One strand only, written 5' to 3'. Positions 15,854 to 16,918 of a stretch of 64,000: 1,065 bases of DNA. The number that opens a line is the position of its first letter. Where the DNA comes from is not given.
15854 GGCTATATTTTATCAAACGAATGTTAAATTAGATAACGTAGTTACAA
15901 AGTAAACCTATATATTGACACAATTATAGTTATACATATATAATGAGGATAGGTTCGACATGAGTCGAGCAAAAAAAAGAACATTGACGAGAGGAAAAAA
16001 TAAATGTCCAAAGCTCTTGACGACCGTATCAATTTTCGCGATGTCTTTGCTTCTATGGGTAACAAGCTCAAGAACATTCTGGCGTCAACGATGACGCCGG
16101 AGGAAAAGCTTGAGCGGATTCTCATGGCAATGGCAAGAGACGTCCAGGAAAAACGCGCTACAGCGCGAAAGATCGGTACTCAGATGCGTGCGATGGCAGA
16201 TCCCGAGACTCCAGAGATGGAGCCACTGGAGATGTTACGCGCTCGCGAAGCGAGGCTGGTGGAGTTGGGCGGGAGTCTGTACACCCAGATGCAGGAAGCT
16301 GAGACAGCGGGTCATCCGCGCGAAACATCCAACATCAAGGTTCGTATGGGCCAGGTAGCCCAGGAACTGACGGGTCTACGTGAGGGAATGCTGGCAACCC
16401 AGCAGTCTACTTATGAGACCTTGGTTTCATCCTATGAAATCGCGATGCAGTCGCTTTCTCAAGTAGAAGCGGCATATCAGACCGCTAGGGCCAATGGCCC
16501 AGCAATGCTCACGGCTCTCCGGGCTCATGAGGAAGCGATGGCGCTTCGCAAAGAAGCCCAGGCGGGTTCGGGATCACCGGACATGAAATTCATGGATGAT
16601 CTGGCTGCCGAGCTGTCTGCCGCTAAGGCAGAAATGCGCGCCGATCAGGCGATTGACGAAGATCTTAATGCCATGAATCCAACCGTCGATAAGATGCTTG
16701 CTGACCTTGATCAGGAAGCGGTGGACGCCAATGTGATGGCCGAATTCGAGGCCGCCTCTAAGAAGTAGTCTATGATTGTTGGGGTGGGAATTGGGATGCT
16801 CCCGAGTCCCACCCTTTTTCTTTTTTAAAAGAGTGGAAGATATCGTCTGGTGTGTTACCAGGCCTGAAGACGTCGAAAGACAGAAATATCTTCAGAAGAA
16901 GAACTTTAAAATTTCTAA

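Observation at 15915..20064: Self-contained PspA/IM30 + giant TPM-coiled-coil membrane protein module inserted between glyS and recO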

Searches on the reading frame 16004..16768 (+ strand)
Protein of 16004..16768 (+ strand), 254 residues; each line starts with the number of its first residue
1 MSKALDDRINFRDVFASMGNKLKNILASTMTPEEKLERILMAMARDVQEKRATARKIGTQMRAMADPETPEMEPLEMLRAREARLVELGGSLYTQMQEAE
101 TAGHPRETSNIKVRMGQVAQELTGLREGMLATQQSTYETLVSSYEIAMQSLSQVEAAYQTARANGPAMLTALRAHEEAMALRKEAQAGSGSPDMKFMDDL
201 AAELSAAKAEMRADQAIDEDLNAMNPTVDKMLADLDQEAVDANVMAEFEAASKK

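Call 3: search_protein_families(library=pfam, proteins=[window:16004-16768:+], max_evalue=1)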
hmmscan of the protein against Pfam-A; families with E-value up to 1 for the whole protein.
window:16004-16768:+ (254 aa): 2 families
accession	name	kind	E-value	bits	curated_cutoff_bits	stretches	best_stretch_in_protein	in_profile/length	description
PF11445.13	DUF2894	-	0.37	11.7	25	0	31-105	37-106/185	Protein of unknown function (DUF2894)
PF07889.17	DUF1664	-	0.52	10.8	34.6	0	10-64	38-92/124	Protein of unknown function (DUF1664)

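Call 5: search_protein_families(library=ncbifam, proteins=[window:16004-16768:+], max_evalue=1)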
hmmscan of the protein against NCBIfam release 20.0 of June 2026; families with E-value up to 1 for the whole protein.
window:16004-16768:+ (254 aa): 1 family
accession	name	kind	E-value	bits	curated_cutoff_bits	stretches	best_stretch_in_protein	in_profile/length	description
NF041437.1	TfpZ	superfamily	0.033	13.8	200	1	139-233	106-202/240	TfpX/TfpZ family type IV pilin accessory protein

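Call 6: find_homologous_proteins(query=window:16004-16768:+, max_evalue=0.01)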
Query window:16004-16768:+ (254 aa): 8 proteins with E <= 0.01 among 1275 candidates.
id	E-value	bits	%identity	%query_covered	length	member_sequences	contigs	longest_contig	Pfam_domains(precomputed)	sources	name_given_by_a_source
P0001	1.1e-150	517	100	100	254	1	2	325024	-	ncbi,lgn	-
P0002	2.1e-52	196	47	96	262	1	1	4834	-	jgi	jgi:hypothetical protein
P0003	4.0e-49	185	47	99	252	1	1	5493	-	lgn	-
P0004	5.9e-47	178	43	96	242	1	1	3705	-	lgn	-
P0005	1.6e-46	177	43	99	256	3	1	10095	-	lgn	-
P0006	6.4e-46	175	44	99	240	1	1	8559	-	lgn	-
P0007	3.9e-35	139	39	100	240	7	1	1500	-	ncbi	-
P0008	8.1e-35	138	38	98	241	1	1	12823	-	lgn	-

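Call 9: find_encoding_contigs(protein=P0008, flank=10000, max_places=3)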
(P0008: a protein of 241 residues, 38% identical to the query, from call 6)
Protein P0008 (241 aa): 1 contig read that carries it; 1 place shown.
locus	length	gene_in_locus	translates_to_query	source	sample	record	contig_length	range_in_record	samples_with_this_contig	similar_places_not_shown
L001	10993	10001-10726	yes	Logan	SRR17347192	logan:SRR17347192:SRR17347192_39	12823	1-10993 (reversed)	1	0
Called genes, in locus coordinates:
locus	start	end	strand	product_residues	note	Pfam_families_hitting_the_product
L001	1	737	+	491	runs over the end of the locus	-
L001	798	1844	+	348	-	-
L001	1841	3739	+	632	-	PF00004:AAA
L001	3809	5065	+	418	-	PF20343:DUF6638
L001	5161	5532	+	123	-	-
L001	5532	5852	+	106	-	-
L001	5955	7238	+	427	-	PF10095:DUF2333 (weak)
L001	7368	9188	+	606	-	-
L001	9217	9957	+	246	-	-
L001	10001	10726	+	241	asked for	-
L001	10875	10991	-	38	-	?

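Call 10: find_encoding_contigs(protein=P0005, flank=10000, max_places=3)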
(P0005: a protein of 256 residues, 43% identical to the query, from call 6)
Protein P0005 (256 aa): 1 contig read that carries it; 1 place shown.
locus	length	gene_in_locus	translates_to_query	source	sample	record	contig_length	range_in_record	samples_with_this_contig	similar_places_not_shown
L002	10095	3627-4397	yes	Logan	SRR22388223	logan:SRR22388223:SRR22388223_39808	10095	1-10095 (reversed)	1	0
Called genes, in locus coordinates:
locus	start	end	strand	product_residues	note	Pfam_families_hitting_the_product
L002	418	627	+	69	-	-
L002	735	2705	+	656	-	-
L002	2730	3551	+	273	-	-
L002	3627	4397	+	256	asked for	-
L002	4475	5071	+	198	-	-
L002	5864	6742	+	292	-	-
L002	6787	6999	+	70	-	-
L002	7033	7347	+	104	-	-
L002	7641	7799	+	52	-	-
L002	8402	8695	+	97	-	-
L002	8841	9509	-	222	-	PF08843:AbiEii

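Call 11: find_encoding_contigs(protein=P0006, flank=10000, max_places=3)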
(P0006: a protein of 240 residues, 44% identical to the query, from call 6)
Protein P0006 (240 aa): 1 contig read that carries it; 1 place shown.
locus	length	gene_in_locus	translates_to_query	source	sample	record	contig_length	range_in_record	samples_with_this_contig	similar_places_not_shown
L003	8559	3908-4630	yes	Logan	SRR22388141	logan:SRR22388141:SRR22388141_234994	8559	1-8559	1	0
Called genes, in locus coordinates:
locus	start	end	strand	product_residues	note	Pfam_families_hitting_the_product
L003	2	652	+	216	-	?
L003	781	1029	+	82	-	PF04014:MazE_antitoxin (weak)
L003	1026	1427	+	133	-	PF01850:PIN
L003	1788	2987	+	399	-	-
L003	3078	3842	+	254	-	-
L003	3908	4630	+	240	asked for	-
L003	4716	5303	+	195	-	-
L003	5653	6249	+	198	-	-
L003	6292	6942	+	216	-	-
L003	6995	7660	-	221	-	PF08843:AbiEii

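Call 14: search_solved_structures(query=A1, max_evalue=10, show_alignments=2)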
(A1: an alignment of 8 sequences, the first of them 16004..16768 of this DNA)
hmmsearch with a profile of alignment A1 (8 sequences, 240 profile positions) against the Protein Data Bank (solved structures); distinct sequences matched with E-value up to 10: 3.
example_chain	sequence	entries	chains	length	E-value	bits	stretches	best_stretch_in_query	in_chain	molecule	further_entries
6gbh_C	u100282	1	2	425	0.31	13.9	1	120-194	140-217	HopQ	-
6qfm_B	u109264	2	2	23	0.77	12.6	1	49-66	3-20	Bcl-2-binding component 3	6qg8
6fpf_A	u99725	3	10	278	1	12.1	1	18-55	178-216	Chromosome 16, whole genome shotgun sequence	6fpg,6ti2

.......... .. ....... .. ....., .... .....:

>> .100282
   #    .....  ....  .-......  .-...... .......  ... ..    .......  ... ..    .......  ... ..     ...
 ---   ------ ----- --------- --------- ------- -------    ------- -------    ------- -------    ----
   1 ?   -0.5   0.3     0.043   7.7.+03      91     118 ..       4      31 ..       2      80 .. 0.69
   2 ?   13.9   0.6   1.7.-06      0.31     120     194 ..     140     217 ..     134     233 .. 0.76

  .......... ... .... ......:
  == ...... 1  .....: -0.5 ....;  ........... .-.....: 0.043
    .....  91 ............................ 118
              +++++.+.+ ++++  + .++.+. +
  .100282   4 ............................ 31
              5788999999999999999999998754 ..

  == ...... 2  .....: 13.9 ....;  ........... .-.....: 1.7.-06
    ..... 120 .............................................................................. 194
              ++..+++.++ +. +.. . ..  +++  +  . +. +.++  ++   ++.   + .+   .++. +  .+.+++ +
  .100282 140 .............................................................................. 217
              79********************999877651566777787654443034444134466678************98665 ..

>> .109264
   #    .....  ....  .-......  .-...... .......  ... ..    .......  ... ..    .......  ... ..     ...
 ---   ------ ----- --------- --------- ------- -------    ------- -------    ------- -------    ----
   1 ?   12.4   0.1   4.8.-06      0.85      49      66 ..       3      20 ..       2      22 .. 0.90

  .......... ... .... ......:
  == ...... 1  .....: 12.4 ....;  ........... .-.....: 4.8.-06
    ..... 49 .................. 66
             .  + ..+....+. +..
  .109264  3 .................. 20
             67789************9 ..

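Call 16: search_protein_families(library=pfam, proteins=[L001:7368-9188:+, L001:9217-9957:+, L002:735-2705:+, L002:2730-3551:+, L002:4475-5071:+, L003:1788-2987:+, L001:5955-7238:+, L001:3809-5065:+, L001:798-1844:+, L001:1841-3739:+], max_evalue=1)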
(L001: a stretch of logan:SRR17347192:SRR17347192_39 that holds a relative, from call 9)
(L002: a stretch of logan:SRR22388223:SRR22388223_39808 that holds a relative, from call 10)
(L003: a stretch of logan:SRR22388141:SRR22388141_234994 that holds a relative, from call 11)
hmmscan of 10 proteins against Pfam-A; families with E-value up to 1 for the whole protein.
L001:7368-9188:+ (606 aa): 2 families
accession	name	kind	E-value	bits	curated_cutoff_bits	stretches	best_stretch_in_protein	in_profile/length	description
PF07719.23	TPR_2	-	0.084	13.5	27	0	491-517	3-29/34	Tetratricopeptide repeat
PF10471.14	ANAPC_CDC26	-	0.18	13.1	24.5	1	529-575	18-66/74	Anaphase-promoting complex APC subunit CDC26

L001:9217-9957:+ (246 aa): 0 families

L002:735-2705:+ (656 aa): 2 families
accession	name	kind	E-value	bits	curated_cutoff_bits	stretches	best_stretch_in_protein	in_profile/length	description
PF24611.2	Spectrin_Anc-1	-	0.25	12.1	33.2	0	283-323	19-59/115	Nuclear anchorage protein 1, spectrin-like repeat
PF10500.14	SR-25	-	0.3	11.1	40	1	572-630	28-86/226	Nuclear RNA-splicing-associated protein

L002:2730-3551:+ (273 aa): 1 family
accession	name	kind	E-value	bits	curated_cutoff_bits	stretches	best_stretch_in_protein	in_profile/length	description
PF22758.2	Phage_cement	-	0.12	12.9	27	1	82-157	50-116/146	Structural cement protein (E217 gp24/Pam3 gp6)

L002:4475-5071:+ (198 aa): 1 family
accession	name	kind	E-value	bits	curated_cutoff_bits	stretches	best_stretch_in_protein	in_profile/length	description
PF16296.10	TM_PBP2_N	-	0.061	13.8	31.4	1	115-147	1-31/83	N-terminal of TM subunit in PBP-dependent ABC transporters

L003:1788-2987:+ (399 aa): 1 family
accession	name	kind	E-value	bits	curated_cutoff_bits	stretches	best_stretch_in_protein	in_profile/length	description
PF02255.21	PTS_IIA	-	0.86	10.2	27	0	289-326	12-49/94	PTS system, Lactose/Cellobiose specific IIA subunit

L001:5955-7238:+ (427 aa): 1 family
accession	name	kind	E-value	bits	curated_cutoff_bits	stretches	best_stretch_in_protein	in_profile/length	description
PF10095.14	DUF2333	-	1.7e-11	44.1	22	2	210-304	84-179/330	Uncharacterized protein conserved in bacteria (DUF2333)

L001:3809-5065:+ (418 aa): 1 family
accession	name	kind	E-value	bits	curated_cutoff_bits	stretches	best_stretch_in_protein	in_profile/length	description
PF20343.3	DUF6638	-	3.5e-27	95.8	27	1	15-238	4-225/439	Family of unknown function (DUF6638)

L001:798-1844:+ (348 aa): 1 family
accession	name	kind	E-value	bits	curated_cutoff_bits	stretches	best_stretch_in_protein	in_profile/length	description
PF03133.20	TTL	-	0.18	11.4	20.1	1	96-142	41-87/292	Tubulin-tyrosine ligase family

L001:1841-3739:+ (632 aa): 3 families
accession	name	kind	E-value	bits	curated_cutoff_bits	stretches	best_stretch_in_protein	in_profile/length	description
PF00004.35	AAA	-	8.9e-12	46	21.2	1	299-432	4-127/131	ATPase family associated with various cellular activities (AAA)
PF00910.28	RNA_helicase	-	0.03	15.3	21.5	1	299-360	4-63/105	RNA helicase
PF24285.1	DUF7473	-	0.09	13.5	27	1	126-206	19-99/114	Family of unknown function (DUF7473)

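Call 26: find_encoding_contigs(protein=P0001, flank=2000, max_places=3)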
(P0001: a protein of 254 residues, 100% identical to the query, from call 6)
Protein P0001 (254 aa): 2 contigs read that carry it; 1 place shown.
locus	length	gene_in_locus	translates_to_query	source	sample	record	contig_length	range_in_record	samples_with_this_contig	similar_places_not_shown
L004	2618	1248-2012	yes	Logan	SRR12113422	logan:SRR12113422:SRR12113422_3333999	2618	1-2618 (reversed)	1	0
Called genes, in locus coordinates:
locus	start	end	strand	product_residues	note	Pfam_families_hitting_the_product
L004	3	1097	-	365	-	?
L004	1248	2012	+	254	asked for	-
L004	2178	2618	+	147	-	?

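Call 27: find_encoding_contigs(protein=P0002, flank=10000, max_places=3)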
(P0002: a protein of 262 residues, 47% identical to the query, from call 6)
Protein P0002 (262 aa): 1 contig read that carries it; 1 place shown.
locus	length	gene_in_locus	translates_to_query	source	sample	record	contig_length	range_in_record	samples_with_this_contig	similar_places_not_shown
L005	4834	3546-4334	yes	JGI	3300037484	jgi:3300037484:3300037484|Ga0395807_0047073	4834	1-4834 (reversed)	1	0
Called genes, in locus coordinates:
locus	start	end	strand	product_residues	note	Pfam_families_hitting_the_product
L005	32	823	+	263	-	-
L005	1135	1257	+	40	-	-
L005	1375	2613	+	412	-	-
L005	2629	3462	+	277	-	-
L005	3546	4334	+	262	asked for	-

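Call 28: find_encoding_contigs(protein=P0003, flank=10000, max_places=3)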
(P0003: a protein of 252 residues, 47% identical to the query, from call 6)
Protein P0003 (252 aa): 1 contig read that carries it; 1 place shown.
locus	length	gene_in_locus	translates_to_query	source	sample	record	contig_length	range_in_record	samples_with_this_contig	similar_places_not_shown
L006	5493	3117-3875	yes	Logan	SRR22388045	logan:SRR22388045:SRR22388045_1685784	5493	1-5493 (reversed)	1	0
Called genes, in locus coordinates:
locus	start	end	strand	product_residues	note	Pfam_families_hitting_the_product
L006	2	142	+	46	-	?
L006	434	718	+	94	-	-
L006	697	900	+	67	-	-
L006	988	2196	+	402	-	-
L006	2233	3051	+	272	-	-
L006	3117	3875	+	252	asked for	-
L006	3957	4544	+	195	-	-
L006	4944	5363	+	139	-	PF01909:NTP_transf_2, PF18765:Polbeta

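Call 29: predict_structure(alignment_id=A1)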
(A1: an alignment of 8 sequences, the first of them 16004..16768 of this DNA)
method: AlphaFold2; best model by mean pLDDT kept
length: 254 residues; sequences in the alignment: 8
mean_pLDDT: 65.0   pTM: 0.40
mean pLDDT of the five models: 65.0, 61.7, 60.4, 58.4, 54.5
residues with pLDDT >= 90: 14; 70-90: 111; 50-70: 64; < 50: 65
segments of 3 or more residues with pLDDT < 50: 1-19, 70-72, 189-192, 205-240
pLDDT, mean of each block of 10 residues (from residue 1): 32 42 53 74 74 71 60 65 89 91 88 85 80 74 72 71 71 69 54 56 50 43 42 41 76 70
secondary structure, 60 per line:
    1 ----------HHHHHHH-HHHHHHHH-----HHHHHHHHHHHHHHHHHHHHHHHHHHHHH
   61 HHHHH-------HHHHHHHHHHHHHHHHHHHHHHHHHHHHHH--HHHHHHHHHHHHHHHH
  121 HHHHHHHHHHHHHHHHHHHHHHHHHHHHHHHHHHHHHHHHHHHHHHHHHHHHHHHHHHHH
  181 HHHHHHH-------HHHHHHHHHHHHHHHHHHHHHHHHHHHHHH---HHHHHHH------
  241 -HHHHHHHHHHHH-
elements in order: H11-17 H19-26 H32-65 H73-102 H105-187 H195-224 H228-234 H242-253

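Call 33: fold_search(model_id=the predicted structure, library=pdb)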
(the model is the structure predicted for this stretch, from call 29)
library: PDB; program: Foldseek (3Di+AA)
matches with E <= 10: 523; with E <= 0.001: 0
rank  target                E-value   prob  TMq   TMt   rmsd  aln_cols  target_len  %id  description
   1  7o3w_A                3.1e-02  0.94  0.28  0.32  26.4       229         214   13  Structural basis for VIPP1 oligomerization and maintenance of thylakoid membrane integrity (released 2021-06-30)
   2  8qbw                  3.5e-02  0.95  0.29  0.32  37.2       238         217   14  Cryo-EM structure of Vipp1-deltaH6_aa1-219 helical filament with lattice 3 (Vipp1-deltaH6_L3) (released 2024-09-11)
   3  8qbs                  3.7e-02  0.97  0.32  0.38  24.2       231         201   17  Cryo-EM structure of Vipp1-F197K/L200K helical filament with lattice 1 (Vipp1-F197K/L200K_L1) (released 2024-09-11)
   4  9eom                  5.1e-02  0.90  0.28  0.31  32.4       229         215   16  250A Vipp1 dL10Ala helical tubes in the presence of EPL (released 2024-10-16)
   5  6zvr_CB               6.7e-02  0.85  0.28  0.30  44.8       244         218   14  C11 symmetry: Bacterial Vipp1 and PspA are members of the ancient ESCRT-III membrane-remodeling superfamily. (released 2021-08-04)
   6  7o3x_B                7.1e-02  0.85  0.28  0.31  43.6       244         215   14  Structural basis for VIPP1 oligomerization and maintenance of thylakoid membrane integrity (released 2021-06-30)
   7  7o3x_A                1.2e-01  0.87  0.31  0.35  24.1       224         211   13  Structural basis for VIPP1 oligomerization and maintenance of thylakoid membrane integrity (released 2021-06-30)
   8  8qfv                  1.3e-01  0.87  0.32  0.36  42.9       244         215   12  305A Vipp1 helical tubes in the presence of EPL (released 2024-09-11)
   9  8qbr                  1.6e-01  0.72  0.29  0.32  20.6       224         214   16  Cryo-EM structure of Vipp1 helical filament with lattice 1 (Vipp1_L1) (released 2024-09-18)
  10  6zvr_A                1.7e-01  0.77  0.28  0.31  48.2       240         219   17  C11 symmetry: Bacterial Vipp1 and PspA are members of the ancient ESCRT-III membrane-remodeling superfamily. (released 2021-08-04)
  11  4tql_B                2.1e-01  0.90  0.38  0.41  13.1       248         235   12  Computationally designed three helix bundle (released 2014-10-15)
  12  4tql_A                2.2e-01  0.92  0.41  0.44  12.2       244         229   13  Computationally designed three helix bundle (released 2014-10-15)
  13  6ixg_B                2.3e-01  0.33  0.21  0.24  18.0       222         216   17  Crystal structure of native apo SH3BP5 (P41) (released 2019-03-20)
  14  6ixf_A                2.6e-01  0.38  0.21  0.23  18.3       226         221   14  Crystal structure of SeMet apo SH3BP5 (P41) (released 2019-03-20)
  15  8i4v_B                2.6e-01  0.35  0.25  0.25  29.0       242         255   12  Cryo-EM structure of 5-subunit Smc5/6 arm region (released 2024-06-26)
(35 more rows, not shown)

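Call 44: search_protein_families(library=pfam, alignment_id=A1, max_evalue=10)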
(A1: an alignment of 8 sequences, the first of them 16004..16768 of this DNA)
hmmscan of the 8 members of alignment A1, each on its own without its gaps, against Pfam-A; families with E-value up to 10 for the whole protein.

A. member 1, window:16004-16768:+ (254 aa): 3 families
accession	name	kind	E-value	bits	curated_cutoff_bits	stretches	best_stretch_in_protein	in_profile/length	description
PF11445.13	DUF2894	-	0.37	11.7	25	2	31-105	37-106/185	Protein of unknown function (DUF2894)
PF07889.17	DUF1664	-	0.52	10.8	34.6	1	10-64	38-92/124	Protein of unknown function (DUF1664)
PF06818.20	Fez1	-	2.9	8.8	34.4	0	94-238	63-148/199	Fez1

B. families by the number of members that match (of 8 scanned): 25 families
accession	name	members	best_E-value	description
PF13851.11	GAS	4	8e-05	Growth-arrest specific micro-tubule binding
PF15619.11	Lebercilin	2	0.0021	Ciliary protein causing Leber congenital amaurosis disease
PF03564.21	DUF1759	2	0.031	Protein of unknown function (DUF1759)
PF06029.17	AlkA_N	2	0.14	AlkA N-terminal domain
PF16526.10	CLZ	2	0.75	C-terminal leucine zipper domain of cyclic nucleotide-gated channels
PF16043.11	DUF4795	1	0.0069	Domain of unknown function (DUF4795)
PF22656.2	At5g48480-like_N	1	0.055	Glyoxalase At5g48480-like, N-terminal domain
PF24922.1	ACBP4_C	1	0.055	Acyl-CoA-binding domain-containing protein 4-6, C-terminal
PF17603.7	DUF5499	1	0.071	Family of unknown function (DUF5499)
PF20715.2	DUF6827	1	0.12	Domain of unknown function (DUF6827)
PF20849.2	TelK_muzzle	1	0.13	Protelomerase, muzzle domain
PF08202.16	MIS13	1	0.2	Mis12-Mtw1 protein family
PF11445.13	DUF2894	1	0.37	Protein of unknown function (DUF2894)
PF24611.2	Spectrin_Anc-1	1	0.49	Nuclear anchorage protein 1, spectrin-like repeat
PF07889.17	DUF1664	1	0.52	Protein of unknown function (DUF1664)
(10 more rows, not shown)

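Call 57: find_related_loci(query=A1, collection=genome_contigs, flank=8000)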
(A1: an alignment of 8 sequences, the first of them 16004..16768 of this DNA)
Query A1 (254 aa) in genome_contigs; peptide patterns used: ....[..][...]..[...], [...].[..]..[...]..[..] (x = any residue, [..] = any of these).
131 stretches matched a pattern; 1 encode a relative of the query (tblastn E <= 1e-3); 1 distinct loci.
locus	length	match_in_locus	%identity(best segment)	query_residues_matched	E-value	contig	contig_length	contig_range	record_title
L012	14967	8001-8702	47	5-252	1e-64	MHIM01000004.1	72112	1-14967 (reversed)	MAG: Candidatus Buchananbacteria bacterium RIFCSPLOWO2_01_FULL_39_33 rifcsplowo2_01_scaffold_1414, whole genome shotgun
